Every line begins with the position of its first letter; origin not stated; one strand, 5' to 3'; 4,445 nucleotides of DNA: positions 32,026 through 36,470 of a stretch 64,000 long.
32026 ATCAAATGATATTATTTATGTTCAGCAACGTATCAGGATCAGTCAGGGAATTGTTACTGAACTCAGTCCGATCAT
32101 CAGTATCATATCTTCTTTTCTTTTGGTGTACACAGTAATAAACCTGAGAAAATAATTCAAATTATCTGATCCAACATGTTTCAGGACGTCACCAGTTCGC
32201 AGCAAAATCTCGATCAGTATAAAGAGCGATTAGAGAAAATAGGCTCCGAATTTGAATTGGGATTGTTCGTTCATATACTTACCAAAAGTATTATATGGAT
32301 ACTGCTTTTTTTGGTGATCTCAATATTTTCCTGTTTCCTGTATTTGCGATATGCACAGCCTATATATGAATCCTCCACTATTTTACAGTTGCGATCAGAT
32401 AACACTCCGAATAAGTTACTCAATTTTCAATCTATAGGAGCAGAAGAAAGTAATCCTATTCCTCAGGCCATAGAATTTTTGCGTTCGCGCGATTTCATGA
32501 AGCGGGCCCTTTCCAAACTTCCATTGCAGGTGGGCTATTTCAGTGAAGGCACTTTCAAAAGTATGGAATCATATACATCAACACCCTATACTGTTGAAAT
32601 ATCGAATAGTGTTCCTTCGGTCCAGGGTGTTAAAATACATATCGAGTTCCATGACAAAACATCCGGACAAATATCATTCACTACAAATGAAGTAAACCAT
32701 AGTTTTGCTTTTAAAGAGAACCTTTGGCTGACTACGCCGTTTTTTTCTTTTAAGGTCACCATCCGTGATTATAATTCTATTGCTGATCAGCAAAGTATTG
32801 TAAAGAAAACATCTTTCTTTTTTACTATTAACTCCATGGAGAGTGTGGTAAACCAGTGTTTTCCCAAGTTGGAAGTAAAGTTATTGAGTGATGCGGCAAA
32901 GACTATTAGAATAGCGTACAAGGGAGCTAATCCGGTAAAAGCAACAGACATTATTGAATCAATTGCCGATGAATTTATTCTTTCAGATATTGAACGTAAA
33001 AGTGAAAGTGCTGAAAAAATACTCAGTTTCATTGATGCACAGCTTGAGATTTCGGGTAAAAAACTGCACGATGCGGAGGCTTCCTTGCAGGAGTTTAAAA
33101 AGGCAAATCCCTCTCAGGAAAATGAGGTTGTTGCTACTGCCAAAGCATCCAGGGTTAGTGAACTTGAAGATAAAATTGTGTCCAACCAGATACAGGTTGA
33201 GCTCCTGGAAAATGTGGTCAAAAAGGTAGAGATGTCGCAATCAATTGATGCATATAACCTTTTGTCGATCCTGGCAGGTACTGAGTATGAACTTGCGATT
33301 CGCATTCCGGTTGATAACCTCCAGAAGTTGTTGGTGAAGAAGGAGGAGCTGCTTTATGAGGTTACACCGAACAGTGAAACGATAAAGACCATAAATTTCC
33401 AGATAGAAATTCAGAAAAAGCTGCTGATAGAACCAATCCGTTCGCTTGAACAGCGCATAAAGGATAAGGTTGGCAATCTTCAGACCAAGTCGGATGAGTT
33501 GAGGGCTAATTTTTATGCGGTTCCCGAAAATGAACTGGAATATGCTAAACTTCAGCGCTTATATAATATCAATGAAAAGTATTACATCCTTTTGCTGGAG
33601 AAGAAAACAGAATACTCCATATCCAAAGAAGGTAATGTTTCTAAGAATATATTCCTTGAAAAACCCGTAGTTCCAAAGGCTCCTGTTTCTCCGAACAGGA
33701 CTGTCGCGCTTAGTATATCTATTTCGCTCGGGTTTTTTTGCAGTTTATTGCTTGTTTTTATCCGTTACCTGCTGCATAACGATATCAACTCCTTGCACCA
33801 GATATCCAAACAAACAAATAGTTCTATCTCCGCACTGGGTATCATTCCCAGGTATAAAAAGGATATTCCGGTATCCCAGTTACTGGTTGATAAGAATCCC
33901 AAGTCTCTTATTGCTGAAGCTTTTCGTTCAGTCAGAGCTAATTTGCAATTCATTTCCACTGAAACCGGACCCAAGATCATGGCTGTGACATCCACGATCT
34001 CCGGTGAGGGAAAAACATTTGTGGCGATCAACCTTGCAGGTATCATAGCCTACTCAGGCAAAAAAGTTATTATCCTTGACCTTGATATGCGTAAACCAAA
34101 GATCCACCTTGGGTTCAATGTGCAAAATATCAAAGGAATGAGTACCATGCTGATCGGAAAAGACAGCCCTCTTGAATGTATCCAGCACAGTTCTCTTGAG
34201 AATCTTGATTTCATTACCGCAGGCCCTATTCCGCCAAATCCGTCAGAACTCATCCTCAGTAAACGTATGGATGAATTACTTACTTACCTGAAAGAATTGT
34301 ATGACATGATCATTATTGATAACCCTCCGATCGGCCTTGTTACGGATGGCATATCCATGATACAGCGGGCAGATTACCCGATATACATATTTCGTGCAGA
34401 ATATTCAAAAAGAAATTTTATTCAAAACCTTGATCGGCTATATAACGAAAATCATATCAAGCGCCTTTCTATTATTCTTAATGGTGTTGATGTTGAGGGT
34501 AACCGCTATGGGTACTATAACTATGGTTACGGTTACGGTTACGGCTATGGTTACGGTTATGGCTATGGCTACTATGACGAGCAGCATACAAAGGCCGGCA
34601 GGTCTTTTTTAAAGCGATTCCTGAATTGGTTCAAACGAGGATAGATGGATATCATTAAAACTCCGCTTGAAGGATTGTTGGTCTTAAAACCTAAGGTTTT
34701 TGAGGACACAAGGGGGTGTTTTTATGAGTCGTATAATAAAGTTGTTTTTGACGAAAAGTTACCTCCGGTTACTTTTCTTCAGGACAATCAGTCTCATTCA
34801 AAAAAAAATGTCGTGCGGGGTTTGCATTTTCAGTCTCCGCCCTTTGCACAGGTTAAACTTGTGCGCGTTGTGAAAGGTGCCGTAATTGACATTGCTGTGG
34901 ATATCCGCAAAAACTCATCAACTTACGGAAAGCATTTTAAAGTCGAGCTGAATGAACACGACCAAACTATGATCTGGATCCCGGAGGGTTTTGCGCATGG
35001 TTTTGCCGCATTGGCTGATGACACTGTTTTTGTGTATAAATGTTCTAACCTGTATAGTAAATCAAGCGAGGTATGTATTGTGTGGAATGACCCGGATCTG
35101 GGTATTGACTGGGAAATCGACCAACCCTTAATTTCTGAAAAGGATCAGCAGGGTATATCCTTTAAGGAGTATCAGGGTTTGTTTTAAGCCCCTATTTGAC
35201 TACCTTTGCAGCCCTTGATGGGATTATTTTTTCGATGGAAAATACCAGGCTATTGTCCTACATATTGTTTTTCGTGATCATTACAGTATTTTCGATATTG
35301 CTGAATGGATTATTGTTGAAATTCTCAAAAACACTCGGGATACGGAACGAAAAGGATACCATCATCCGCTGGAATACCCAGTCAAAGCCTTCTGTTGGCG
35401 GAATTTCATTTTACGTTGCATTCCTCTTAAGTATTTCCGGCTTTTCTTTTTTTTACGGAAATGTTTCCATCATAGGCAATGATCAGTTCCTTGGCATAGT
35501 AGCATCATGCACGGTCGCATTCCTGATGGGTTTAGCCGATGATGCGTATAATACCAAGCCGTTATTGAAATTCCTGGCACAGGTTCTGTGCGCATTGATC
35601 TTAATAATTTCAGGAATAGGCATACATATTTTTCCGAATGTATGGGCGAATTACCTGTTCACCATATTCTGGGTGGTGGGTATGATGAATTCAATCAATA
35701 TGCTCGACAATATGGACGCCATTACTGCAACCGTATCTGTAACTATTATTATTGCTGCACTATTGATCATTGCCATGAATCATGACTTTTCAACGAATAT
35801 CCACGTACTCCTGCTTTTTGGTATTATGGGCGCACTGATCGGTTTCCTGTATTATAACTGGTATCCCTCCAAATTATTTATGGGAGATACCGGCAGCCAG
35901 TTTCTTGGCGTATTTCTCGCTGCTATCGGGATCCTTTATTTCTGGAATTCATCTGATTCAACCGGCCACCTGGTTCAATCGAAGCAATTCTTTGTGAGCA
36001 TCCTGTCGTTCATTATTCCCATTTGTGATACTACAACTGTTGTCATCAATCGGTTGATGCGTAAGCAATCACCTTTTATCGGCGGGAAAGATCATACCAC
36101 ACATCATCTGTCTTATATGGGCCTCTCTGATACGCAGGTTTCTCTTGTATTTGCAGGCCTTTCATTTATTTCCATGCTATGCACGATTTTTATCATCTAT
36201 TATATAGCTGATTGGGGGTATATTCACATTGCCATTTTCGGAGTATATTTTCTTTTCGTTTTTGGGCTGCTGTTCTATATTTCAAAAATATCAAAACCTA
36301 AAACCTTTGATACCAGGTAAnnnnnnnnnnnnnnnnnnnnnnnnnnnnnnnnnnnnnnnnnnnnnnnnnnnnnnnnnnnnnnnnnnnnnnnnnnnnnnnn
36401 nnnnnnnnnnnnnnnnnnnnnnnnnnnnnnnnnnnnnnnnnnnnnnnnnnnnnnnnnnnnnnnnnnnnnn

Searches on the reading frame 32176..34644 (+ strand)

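Call 19: search_protein_families(library=pfam, proteins=[window:32176-34644:+])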
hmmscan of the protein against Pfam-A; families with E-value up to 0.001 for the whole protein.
window:32176-34644:+ (822 aa): 5 families
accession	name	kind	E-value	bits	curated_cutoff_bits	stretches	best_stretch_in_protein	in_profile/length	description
PF13614.12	AAA_31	-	1.5e-11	45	27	1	600-739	2-147/177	AAA domain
PF02706.20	Wzz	-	1.1e-10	42.1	25.5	1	25-115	2-91/91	Chain length determinant protein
PF01656.29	CbiA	-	3e-08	34.1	25.4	1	603-772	2-84/125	CobQ/CobB/MinD/ParA nucleotide binding domain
PF13807.11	GNVR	-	5.6e-08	33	27.7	1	455-531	5-81/82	G-rich domain on putative tyrosine kinase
PF10609.15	ParA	-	1.1e-05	25.5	27.1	1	600-674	4-78/246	NUBPL iron-transfer P-loop NTPase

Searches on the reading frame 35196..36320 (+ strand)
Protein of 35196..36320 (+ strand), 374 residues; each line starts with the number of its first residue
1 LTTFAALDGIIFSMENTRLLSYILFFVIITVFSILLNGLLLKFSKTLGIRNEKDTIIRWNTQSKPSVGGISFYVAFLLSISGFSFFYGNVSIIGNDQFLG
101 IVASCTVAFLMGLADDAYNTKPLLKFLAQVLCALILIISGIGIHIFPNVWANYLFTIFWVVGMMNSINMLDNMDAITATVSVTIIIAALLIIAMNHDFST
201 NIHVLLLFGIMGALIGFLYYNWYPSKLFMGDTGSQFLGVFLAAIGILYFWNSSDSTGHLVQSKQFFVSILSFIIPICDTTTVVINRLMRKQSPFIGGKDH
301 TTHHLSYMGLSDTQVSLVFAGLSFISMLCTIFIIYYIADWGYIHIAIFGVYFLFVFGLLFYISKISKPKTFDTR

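Call 19: search_protein_families(library=pfam, proteins=[window:35196-36320:+])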
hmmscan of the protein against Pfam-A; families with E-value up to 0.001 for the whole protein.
window:35196-36320:+ (374 aa): 1 family
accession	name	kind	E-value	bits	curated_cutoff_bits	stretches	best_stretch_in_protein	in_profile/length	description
PF00953.26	Glycos_transf_4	-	1.8e-29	103.2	27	1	99-247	2-158/160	Glycosyl transferase family 4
